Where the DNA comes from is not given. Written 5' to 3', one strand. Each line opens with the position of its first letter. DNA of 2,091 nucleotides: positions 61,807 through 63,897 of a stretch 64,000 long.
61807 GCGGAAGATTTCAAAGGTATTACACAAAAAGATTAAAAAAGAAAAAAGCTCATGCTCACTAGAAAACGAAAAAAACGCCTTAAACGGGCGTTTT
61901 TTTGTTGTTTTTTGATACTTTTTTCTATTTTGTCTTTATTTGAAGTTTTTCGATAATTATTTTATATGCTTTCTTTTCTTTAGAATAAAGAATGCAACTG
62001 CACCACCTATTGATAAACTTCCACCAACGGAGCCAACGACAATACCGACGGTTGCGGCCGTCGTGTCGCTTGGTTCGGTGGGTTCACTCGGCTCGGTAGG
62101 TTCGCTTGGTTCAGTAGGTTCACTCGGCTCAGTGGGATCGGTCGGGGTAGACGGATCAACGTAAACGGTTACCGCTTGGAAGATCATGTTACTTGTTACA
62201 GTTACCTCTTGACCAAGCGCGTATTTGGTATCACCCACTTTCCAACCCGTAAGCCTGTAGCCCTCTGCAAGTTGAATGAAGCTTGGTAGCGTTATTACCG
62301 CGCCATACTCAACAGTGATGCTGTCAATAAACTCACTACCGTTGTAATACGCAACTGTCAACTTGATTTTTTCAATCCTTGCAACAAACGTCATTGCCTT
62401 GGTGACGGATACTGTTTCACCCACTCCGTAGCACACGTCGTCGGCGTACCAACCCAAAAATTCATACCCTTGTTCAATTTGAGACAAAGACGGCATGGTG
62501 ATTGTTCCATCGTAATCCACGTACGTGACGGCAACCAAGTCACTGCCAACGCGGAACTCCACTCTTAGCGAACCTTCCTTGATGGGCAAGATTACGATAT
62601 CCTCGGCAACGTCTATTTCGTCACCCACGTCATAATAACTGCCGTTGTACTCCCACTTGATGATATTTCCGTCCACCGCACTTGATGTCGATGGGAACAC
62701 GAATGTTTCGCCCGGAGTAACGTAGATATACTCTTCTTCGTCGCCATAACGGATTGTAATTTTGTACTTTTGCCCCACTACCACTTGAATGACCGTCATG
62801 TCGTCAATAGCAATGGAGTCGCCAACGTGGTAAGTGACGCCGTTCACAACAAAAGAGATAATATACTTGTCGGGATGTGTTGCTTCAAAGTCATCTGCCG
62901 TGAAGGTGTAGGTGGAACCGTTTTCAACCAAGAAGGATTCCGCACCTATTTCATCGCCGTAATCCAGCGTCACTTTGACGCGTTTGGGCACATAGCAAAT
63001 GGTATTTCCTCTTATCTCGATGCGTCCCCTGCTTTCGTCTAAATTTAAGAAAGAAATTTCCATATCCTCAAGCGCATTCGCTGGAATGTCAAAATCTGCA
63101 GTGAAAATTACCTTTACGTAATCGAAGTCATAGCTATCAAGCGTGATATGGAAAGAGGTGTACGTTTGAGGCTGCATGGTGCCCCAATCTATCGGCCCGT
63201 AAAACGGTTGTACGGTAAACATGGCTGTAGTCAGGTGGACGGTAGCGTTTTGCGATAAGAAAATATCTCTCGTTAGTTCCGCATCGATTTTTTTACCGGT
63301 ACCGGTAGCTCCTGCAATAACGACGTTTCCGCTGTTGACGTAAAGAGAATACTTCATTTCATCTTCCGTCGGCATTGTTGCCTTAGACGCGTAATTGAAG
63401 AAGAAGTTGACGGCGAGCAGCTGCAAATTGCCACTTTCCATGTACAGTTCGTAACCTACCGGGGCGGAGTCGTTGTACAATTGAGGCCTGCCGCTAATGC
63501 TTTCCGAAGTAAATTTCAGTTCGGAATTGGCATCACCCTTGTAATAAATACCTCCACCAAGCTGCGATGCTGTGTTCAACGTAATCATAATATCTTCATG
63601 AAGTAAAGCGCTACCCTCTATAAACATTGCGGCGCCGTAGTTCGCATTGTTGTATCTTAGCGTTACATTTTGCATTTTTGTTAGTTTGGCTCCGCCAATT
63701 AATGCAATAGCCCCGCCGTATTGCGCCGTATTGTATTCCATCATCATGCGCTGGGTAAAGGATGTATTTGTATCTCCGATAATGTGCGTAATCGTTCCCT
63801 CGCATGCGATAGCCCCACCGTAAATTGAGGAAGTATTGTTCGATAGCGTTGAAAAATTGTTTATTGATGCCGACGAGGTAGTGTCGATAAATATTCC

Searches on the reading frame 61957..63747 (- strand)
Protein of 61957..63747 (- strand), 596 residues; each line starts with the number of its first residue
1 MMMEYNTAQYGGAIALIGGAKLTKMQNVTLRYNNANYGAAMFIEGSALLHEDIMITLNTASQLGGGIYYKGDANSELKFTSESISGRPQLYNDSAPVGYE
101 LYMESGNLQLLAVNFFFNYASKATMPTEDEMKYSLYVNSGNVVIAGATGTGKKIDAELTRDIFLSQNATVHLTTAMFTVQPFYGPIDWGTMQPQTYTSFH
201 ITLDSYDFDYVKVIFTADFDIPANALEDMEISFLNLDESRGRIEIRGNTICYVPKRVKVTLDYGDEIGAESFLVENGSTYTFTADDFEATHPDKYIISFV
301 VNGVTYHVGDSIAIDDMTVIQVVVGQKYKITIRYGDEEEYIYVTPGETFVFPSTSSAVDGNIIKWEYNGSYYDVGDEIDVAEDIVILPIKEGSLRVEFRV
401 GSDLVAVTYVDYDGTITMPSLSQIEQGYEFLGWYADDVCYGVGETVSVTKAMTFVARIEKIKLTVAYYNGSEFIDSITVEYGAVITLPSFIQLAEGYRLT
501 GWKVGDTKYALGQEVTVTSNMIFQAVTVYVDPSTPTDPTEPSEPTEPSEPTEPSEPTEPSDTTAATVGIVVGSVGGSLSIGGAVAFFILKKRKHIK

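Call 76: search_protein_families(library=pfam, proteins=[window:61957-63747:-])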
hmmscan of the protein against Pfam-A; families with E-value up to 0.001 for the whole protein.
window:61957-63747:- (596 aa): 1 family
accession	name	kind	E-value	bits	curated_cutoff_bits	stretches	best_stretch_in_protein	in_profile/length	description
PF09479.16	Flg_new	-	1.6e-10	41.4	27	1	406-456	12-64/65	Listeria-Bacteroides repeat domain (List_Bact_rpt)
